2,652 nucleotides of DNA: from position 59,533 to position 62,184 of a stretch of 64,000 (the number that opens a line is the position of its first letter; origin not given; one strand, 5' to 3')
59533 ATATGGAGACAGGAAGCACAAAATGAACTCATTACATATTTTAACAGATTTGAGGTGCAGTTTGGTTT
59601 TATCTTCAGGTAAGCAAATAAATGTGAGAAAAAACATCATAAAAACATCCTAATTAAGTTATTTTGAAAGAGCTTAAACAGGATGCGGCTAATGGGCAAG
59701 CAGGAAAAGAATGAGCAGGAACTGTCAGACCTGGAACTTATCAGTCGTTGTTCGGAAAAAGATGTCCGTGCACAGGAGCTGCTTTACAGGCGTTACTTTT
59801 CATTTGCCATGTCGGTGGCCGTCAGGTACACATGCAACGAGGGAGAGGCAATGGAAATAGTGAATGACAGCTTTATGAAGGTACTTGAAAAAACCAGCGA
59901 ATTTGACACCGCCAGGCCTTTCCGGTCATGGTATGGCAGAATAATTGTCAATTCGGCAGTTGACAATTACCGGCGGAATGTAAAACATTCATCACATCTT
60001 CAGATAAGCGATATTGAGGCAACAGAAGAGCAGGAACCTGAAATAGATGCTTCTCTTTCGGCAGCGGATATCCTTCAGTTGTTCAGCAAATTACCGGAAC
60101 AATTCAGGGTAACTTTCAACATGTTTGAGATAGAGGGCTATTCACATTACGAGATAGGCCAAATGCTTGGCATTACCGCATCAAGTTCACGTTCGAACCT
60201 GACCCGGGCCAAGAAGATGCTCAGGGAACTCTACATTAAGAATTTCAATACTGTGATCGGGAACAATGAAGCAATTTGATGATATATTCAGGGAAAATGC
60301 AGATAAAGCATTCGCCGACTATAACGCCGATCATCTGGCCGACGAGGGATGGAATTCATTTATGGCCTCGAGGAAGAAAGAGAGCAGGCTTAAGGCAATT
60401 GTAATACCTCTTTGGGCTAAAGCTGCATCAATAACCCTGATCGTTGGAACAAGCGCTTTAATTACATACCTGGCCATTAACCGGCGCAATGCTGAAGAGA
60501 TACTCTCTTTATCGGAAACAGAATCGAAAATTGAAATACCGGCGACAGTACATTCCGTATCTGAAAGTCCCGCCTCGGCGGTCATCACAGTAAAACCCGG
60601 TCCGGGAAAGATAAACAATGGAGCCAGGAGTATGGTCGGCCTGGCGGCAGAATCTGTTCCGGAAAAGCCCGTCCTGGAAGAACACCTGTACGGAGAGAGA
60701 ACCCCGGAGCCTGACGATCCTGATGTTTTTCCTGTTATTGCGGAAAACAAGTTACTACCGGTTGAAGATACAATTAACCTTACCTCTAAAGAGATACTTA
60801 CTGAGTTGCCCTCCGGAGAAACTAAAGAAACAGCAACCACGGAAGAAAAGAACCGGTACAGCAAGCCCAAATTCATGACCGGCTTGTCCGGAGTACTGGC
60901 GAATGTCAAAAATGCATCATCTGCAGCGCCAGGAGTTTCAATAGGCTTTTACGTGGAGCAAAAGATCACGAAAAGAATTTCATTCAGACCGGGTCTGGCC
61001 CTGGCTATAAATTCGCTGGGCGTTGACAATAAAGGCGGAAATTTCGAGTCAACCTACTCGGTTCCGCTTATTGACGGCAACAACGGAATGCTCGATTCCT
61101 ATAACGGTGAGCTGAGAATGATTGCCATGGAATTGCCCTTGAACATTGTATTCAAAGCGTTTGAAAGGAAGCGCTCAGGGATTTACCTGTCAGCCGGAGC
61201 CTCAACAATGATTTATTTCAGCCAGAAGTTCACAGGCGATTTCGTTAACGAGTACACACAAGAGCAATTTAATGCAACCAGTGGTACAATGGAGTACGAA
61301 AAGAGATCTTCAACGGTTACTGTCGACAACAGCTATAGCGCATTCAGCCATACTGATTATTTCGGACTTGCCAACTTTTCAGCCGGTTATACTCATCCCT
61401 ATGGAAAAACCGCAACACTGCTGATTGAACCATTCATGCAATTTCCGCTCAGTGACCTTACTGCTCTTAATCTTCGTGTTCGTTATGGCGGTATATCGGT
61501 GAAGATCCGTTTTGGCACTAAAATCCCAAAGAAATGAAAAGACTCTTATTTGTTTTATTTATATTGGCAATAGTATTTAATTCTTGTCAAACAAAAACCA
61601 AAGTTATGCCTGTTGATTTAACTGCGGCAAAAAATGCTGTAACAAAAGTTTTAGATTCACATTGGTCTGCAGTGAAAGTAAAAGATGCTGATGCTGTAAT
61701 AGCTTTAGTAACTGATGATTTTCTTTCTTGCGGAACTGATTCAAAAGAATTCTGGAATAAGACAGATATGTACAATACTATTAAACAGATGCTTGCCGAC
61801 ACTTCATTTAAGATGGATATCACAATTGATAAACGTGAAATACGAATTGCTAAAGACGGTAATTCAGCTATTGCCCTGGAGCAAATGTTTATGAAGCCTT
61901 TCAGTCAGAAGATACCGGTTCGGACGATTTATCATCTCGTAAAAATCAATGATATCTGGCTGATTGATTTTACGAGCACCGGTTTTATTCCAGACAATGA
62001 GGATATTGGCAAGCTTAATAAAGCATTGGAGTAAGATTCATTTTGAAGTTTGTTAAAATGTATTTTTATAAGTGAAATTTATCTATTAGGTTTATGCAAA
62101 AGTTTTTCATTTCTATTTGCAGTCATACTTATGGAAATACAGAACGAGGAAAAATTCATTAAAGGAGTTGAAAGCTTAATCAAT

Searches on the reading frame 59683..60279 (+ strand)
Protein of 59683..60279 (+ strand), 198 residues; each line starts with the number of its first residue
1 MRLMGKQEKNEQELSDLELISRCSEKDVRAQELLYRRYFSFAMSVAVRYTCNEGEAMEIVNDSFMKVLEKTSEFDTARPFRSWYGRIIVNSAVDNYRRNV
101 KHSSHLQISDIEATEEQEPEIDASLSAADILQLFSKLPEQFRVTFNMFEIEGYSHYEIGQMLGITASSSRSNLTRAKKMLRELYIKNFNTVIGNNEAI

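Call 53: search_protein_families(library=pfam, proteins=[window:59683-60279:+], max_evalue=0.001)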
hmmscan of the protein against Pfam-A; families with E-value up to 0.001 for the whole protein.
window:59683-60279:+ (198 aa): 3 families
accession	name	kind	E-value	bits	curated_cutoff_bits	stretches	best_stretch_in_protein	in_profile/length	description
PF04542.20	Sigma70_r2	-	9.6e-12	45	24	1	34-99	1-68/71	Sigma-70 region 2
PF08281.18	Sigma70_r4_2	-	2.3e-11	43.6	25.7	1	129-180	3-54/54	Sigma-70, region 4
PF07638.17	Sigma70_ECF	-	0.00026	21.4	21.1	1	20-178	8-177/185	ECF sigma factor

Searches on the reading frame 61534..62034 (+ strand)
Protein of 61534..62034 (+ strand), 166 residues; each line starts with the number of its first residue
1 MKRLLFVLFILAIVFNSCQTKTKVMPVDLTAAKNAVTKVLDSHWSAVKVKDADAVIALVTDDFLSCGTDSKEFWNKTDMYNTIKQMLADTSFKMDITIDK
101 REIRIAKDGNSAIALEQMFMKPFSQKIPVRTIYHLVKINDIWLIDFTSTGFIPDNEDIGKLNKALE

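Call 53: search_protein_families(library=pfam, proteins=[window:61534-62034:+], max_evalue=0.001)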
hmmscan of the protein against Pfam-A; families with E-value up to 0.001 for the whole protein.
window:61534-62034:+ (166 aa): 2 families
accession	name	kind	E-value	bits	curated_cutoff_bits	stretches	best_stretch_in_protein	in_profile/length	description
PF13474.12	SnoaL_3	-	1.5e-07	32.2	22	1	37-143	2-110/121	SnoaL-like domain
PF14534.12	DUF4440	-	0.00021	22.1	25.2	1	38-117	3-76/107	Domain of unknown function (DUF4440)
